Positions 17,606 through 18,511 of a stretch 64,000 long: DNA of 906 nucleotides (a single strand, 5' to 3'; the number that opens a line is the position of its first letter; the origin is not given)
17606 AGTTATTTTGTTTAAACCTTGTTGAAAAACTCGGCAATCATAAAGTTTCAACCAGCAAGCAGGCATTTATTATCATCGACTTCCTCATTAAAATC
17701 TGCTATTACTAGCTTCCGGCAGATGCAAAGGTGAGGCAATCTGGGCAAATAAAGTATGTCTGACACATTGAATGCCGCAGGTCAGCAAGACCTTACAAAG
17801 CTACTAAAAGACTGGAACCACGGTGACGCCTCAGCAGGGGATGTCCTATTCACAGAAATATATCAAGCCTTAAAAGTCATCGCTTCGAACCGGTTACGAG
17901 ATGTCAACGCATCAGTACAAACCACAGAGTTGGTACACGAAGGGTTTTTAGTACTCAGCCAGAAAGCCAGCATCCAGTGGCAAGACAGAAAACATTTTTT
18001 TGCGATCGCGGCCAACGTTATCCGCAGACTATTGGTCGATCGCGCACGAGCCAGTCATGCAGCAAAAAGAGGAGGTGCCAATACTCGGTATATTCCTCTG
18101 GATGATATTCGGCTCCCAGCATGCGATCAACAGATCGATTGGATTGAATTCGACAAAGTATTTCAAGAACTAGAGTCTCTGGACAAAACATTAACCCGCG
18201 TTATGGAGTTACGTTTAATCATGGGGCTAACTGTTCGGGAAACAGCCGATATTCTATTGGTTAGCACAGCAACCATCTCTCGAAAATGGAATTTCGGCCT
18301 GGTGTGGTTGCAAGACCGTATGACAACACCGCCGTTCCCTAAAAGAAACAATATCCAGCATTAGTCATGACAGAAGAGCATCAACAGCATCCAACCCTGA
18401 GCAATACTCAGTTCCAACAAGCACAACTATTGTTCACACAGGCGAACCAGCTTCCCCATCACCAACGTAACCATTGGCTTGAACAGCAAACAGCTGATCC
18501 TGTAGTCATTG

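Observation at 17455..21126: ECF sigma factor translationally coupled to a 919-aa membrane TPR Ser/Thr kinase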

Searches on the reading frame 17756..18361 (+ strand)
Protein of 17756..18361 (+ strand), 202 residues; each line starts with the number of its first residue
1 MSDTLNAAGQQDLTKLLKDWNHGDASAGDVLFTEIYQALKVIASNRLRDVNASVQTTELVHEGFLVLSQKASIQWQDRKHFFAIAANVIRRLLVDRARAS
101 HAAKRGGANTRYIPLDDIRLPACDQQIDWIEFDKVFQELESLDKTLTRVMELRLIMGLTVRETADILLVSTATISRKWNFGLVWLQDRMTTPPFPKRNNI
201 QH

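Call 3: search_protein_families(library=pfam, proteins=[window:17756-18361:+], max_evalue=0.01)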
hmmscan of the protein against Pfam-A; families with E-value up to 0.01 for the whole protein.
window:17756-18361:+ (202 aa): 3 families
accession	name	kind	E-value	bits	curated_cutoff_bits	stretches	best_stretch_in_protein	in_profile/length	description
PF07638.17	Sigma70_ECF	-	1.4e-37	129.8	21.1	1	11-189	2-183/185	ECF sigma factor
PF04545.22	Sigma70_r4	-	0.0034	17.3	24.1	1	139-176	2-39/50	Sigma-70, region 4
PF08281.18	Sigma70_r4_2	-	0.0078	16.3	25.7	0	137-175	6-44/54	Sigma-70, region 4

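Call 4: search_protein_families(library=ncbifam, proteins=[window:17756-18361:+], max_evalue=0.01)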
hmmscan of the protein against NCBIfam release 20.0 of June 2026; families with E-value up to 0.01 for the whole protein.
window:17756-18361:+ (202 aa): 12 families
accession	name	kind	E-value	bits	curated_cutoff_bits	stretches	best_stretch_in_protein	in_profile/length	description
TIGR02999.1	Sig-70_X6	subfamily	2.3e-48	164.5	126.15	1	12-189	3-182/183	ECF-type sigma factor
TIGR02937.1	sigma70-ECF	superfamily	3.6e-13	49.5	42.9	1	30-189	5-165/165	sigma-70 family RNA polymerase sigma factor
NF007228.0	PRK09646.1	subfamily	9.2e-08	32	226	1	6-189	10-190/194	ECF RNA polymerase sigma factor SigK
NF009166.1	PRK12513.1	equivalog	1.2e-07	31.6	206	1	11-187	7-184/193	RNA polymerase sigma factor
NF009165.0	PRK12512.1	equivalog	4.8e-07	29.6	198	1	9-175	5-165/184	RNA polymerase sigma factor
NF007230.0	PRK09648.1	subfamily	4.8e-05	23.2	209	1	8-173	8-173/195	RNA polymerase sigma factor ShbA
NF009191.0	PRK12539.1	subfamily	5e-05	22.9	171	1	10-175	5-165/185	sigma-70 family RNA polymerase sigma factor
NF005644.0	PRK07408.1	subfamily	0.00024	20.8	261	1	134-190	198-254/258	RNA polymerase sigma factor SigF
NF058625.1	sigma_PG0214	equivalog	0.00028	20.6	130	1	73-174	47-146/170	GFO_1088 family ECF-type sigma factor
TIGR02984.1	Sig-70_plancto1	subfamily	0.00031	20.4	183.75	1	132-188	131-187/189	RNA polymerase sigma-70 factor, Planctomycetaceae-specific subfamily 1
NF007216.0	PRK09638.1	equivalog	0.0037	17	194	1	11-188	3-173/180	RNA polymerase sigma factor SigY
NF007227.0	PRK09645.1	subfamily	0.0056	16.6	202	1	47-182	31-163/177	sigma-70 family RNA polymerase sigma factor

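Call 6: find_homologous_proteins(query=window:17756-18361:+)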
Query window:17756-18361:+ (202 aa): 28 proteins with E <= 0.001 among 135 candidates.
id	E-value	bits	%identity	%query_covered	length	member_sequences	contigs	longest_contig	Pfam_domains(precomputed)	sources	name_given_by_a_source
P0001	6.8e-129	445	100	100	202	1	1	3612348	PF07638.18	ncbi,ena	-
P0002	1.6e-117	408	92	100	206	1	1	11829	PF07638.18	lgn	-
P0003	5.6e-78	279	68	91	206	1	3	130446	PF07638.18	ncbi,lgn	-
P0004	1.9e-68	248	63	89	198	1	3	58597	PF07638.18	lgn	-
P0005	2.8e-34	137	45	86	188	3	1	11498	PF07638.18,PF04545.23,PF08281.19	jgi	jgi:RNA polymerase sigma-70 factor (ECF subfamily)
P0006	2.4e-32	130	41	96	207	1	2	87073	PF07638.18,PF08281.19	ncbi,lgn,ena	-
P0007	1.2e-31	128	42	90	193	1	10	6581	PF07638.18,PF04545.23,PF08281.19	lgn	-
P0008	3.8e-31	126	41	90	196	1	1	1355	PF07638.18,PF04545.23,PF08281.19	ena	-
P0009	4.1e-31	126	41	87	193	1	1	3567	PF07638.18,PF04545.23,PF08281.19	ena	-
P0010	4.4e-31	126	39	89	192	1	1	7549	PF07638.18,PF04545.23,PF08281.19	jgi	jgi:RNA polymerase sigma factor (TIGR02999 family)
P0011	5.9e-31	126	39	92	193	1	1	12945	PF07638.18,PF04545.23,PF08281.19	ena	-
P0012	1.0e-30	125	39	86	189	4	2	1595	PF07638.18,PF04545.23,PF08281.19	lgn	-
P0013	9.8e-30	122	44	86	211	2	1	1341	PF07638.18,PF04545.23,PF08281.19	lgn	-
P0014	3.9e-29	120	41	86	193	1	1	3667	PF07638.18,PF04545.23,PF08281.19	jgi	jgi:RNA polymerase sigma factor (TIGR02999 family)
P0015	6.7e-29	119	41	80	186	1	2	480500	PF07638.18,PF08281.19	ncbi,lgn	ncbi:MAG: ECF-type sigma factor [Pyrinomonadaceae bacterium]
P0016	9.4e-29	119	39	89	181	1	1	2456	PF07638.18,PF04545.23,PF08281.19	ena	-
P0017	3.5e-28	117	41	86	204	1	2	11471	PF07638.18,PF04545.23,PF08281.19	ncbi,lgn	-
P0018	1.6e-27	114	38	86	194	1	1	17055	PF07638.18,PF04545.23,PF08281.19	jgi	-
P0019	5.1e-27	113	38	88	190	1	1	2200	PF07638.18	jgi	jgi:RNA polymerase sigma-70 factor (ECF subfamily)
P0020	8.2e-27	112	38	93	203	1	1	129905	PF07638.18,PF04545.23,PF08281.19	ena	-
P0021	1.7e-26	111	37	92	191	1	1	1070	PF07638.18,PF04545.23,PF08281.19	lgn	-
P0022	1.7e-26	111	37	92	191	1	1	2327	PF07638.18,PF04545.23,PF08281.19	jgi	jgi:RNA polymerase sigma factor (TIGR02999 family)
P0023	2.4e-26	111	36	93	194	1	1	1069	PF07638.18,PF04545.23,PF08281.19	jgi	jgi:RNA polymerase sigma-70 factor (ECF subfamily)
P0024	1.1e-25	109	38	90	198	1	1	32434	PF07638.18,PF08281.19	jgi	-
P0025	6.3e-25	106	34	92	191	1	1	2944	PF07638.18,PF04545.23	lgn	-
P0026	7.2e-25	106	36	89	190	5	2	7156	PF07638.18,PF04545.23,PF08281.19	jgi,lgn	jgi:RNA polymerase sigma-70 factor (ECF subfamily)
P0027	2.5e-24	104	38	87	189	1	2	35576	PF07638.18,PF04545.23,PF08281.19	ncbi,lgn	-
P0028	1.4e-19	89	32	86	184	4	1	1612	PF07638.18,PF04545.23,PF08281.19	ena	-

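Call 8: find_encoding_contigs(protein=P0001, flank=10000, max_places=3)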
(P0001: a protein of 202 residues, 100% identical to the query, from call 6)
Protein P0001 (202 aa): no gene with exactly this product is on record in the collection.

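Call 11: search_solved_structures(query=window:17756-18361:+, max_evalue=1, show_alignments=3)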
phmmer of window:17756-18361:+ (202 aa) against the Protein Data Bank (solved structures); distinct sequences matched with E-value up to 1: 1.
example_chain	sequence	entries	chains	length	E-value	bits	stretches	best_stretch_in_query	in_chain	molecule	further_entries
4nqw_A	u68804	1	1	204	0.49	13.4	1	38-180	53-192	ECF RNA polymerase sigma factor SigK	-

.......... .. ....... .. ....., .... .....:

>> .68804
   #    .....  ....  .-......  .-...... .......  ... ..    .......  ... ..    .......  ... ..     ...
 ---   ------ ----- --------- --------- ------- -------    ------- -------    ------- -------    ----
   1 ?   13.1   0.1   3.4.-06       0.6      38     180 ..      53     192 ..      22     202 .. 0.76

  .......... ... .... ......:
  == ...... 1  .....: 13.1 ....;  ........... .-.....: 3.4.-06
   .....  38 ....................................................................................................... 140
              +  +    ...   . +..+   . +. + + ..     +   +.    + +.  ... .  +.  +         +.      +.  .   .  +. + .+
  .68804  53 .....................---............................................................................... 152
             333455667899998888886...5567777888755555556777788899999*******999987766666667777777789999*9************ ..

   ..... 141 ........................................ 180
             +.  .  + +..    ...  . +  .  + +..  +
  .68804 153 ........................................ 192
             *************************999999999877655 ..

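Call 18: find_related_loci(query=window:17756-18361:+, collection=genome_contigs, flank=10000)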
Query window:17756-18361:+ (202 aa) in genome_contigs; peptide patterns used: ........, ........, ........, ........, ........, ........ (x = any residue, [..] = any of these).
72 stretches matched a pattern; 2 encode a relative of the query (tblastn E <= 1e-3); 2 distinct loci.
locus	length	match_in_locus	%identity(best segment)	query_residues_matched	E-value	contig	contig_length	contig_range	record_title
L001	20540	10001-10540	35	12-190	5e-36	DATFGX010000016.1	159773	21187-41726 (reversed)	MAG TPA_asm: Blastocatellia bacterium isolate SMAG_U8674 k141_2308117, whole genome shotgun sequence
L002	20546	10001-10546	38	12-193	3e-33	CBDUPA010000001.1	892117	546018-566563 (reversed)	MAG TPA_asm: uncultured bacterium isolate SRR22808130_concoct_95 genome assembly, contig: ERZ25043460.1, whole genome sh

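Call 19: list_cluster_members(proteins=[window:17756-18361:+, window:18367-21123:+, window:16270-17451:+, window:21130-22563:-, window:24165-24665:-, P0002, P0003, P0004, P0006])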
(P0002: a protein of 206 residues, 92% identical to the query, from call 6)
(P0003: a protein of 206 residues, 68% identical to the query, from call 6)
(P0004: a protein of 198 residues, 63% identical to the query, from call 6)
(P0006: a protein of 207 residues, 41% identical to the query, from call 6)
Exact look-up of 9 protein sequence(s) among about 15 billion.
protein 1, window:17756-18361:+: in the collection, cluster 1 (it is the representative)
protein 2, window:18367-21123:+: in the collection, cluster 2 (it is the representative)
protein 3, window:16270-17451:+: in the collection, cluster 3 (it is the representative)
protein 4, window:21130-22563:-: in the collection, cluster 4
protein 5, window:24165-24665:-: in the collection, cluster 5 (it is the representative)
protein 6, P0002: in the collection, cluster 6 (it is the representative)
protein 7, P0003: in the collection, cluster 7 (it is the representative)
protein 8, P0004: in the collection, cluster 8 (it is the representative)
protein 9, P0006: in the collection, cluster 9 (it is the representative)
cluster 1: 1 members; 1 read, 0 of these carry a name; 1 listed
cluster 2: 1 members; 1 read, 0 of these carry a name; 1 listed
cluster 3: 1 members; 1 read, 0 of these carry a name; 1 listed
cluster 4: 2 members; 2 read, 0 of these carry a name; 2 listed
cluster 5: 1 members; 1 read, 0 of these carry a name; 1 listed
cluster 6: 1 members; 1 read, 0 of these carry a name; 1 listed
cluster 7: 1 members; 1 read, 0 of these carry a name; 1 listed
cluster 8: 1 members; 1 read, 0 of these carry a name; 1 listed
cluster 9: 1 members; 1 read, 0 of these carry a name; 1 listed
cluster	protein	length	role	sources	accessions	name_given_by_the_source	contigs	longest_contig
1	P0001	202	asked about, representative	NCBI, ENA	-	-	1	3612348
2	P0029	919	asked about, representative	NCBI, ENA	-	-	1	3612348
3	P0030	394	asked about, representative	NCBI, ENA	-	-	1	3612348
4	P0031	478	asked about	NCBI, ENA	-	-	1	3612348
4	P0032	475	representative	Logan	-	-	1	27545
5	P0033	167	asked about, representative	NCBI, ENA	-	-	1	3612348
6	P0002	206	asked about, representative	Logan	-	-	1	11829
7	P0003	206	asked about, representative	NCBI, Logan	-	-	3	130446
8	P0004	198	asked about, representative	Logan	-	-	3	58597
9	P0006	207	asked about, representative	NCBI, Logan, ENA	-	-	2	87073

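Call 20: find_encoding_contigs(protein=P0002, flank=8000, max_places=2)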
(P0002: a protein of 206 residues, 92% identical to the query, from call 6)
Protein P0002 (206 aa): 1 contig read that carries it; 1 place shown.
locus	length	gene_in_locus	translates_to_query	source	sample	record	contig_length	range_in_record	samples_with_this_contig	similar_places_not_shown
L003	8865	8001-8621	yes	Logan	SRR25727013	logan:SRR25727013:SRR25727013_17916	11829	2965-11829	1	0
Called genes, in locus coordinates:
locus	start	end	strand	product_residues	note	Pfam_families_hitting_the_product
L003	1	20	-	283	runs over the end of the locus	-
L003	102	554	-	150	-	-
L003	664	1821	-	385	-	PF07143:AttH, PF17186:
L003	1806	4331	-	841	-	PF12704:MacB_PCD (weak), PF02687:FtsX, PF12704:MacB_PCD (weak), PF02687:FtsX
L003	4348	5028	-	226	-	PF00005:ABC_tran, PF02463:SMC_N (weak), PF13304:AAA_21 (faint)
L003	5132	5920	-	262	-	-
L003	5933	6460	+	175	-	PF07291:MauE (weak), PF07681:DoxX (weak)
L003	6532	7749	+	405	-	PF00144:Beta-lactamase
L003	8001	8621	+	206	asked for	PF07638:Sigma70_ECF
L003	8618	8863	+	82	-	?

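Call 21: find_encoding_contigs(protein=P0003, flank=8000, max_places=2)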
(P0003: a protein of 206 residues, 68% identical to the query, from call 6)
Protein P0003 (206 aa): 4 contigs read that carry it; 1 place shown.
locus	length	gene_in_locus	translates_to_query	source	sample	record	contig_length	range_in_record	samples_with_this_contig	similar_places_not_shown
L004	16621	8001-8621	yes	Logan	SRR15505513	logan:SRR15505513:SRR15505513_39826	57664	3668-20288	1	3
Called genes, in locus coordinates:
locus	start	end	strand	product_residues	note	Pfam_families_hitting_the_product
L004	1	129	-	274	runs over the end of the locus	-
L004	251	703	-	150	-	-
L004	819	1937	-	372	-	PF07143:AttH, PF17186:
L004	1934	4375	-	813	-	PF02687:FtsX, PF12704:MacB_PCD, PF02687:FtsX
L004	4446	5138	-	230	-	PF00005:ABC_tran, PF02463:SMC_N, PF13304:AAA_21 (faint)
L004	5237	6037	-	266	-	-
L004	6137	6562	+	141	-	PF07291:MauE (weak), PF07681:DoxX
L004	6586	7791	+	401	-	PF00144:Beta-lactamase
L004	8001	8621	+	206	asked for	PF07638:Sigma70_ECF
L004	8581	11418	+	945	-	PF00069:Pkinase, PF07714:PK_Tyr_Ser-Thr, PF13424:TPR_12, PF24885:TPR_NPHP3, PF13424:TPR_12, PF17874:TPR_MalT, PF13374:TPR_10, PF13424:TPR_12, +13 more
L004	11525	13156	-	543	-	PF00082:Peptidase_S8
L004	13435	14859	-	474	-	PF00282:Pyridoxal_deC, PF01212:Beta_elim_lyase, PF00266:Aminotran_5 (weak)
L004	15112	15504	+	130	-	PF07291:MauE (weak), PF07681:DoxX, PF02077:SURF4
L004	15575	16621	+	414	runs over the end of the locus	PF10282:Lactonase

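Call 22: find_encoding_contigs(protein=P0004, flank=8000, max_places=2)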
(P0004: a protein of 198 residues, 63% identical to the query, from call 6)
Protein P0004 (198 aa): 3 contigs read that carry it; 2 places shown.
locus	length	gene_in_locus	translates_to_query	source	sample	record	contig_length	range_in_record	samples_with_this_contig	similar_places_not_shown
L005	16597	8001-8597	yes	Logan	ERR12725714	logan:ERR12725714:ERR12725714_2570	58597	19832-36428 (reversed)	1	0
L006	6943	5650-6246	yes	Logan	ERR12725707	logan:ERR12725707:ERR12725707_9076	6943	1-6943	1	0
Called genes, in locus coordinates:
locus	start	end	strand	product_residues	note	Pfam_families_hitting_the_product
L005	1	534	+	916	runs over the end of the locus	PF00675:Peptidase_M16, PF05193:Peptidase_M16_C, PF00675:Peptidase_M16, PF05193:Peptidase_M16_C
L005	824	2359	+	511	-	PF24251:DUF7453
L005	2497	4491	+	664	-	PF13371:TPR_9 (faint), PF23914:TPR_CcmH_CycH (faint), PF07719:TPR_2 (faint), PF13424:TPR_12 (faint), PF13428:TPR_14 (faint), PF13432:TPR_16 (faint), PF14559:TPR_19 (faint), PF13414:TPR_11 (faint), +3 more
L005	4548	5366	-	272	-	PF03618:Kinase-PPPase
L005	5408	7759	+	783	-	PF01326:PPDK_N, PF00391:PEP-utilizers, PF02896:PEP-utilizers_C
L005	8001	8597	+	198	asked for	PF07638:Sigma70_ECF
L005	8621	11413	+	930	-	PF00069:Pkinase, PF07714:PK_Tyr_Ser-Thr, PF24885:TPR_NPHP3, PF13424:TPR_12, PF17874:TPR_MalT, PF24885:TPR_NPHP3, PF13424:TPR_12, PF17874:TPR_MalT, +13 more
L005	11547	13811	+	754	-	-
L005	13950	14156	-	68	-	-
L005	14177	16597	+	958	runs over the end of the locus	PF00675:Peptidase_M16, PF05193:Peptidase_M16_C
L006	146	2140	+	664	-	PF13371:TPR_9 (faint), PF23914:TPR_CcmH_CycH (faint), PF07719:TPR_2 (faint), PF13424:TPR_12 (faint), PF13428:TPR_14 (faint), PF13432:TPR_16 (faint), PF14559:TPR_19 (faint), PF13414:TPR_11 (faint), +3 more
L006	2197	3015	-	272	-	PF03618:Kinase-PPPase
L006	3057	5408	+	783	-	PF01326:PPDK_N, PF00391:PEP-utilizers, PF02896:PEP-utilizers_C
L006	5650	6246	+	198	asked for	PF07638:Sigma70_ECF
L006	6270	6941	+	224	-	?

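Call 23: find_encoding_contigs(protein=P0006, flank=8000, max_places=2)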
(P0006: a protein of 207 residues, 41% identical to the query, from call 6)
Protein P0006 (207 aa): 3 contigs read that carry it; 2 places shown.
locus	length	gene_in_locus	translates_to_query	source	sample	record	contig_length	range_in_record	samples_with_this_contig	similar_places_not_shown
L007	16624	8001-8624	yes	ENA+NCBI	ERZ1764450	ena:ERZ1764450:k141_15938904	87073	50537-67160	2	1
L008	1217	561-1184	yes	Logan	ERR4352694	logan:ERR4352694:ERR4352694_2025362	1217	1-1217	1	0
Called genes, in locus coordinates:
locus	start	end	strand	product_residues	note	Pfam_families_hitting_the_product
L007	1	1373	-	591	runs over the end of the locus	PF22778:VCPO_2nd (weak)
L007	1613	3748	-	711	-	PF13401:AAA_22 (faint), PF00069:Pkinase, PF07714:PK_Tyr_Ser-Thr, PF01636:APH (weak), PF17667:Pkinase_fungal (weak)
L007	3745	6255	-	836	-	PF00515:TPR_1 (faint), PF07719:TPR_2 (faint), PF13414:TPR_11 (faint), PF13428:TPR_14 (faint), PF13432:TPR_16 (faint), PF14559:TPR_19 (faint), PF13191:AAA_16, PF13401:AAA_22 (weak)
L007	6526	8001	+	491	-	-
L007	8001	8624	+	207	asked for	PF07638:Sigma70_ECF, PF08281:Sigma70_r4_2 (weak)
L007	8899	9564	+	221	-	PF04542:Sigma70_r2, PF08281:Sigma70_r4_2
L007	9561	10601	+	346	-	PF04773:FecR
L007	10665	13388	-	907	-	PF13620:CarboxypepD_reg (faint), PF13715:CarbopepD_reg_2 (weak), PF00593:TonB_dep_Rec_b-barrel, PF25183:OMP_b-brl_4 (weak)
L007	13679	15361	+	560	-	PF06739:SBBP (faint)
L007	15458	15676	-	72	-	-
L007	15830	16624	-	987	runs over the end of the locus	PF15902:Sortilin-Vps10 (faint), PF02012:BNR (faint)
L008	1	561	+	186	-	?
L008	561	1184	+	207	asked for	PF07638:Sigma70_ECF, PF08281:Sigma70_r4_2 (weak)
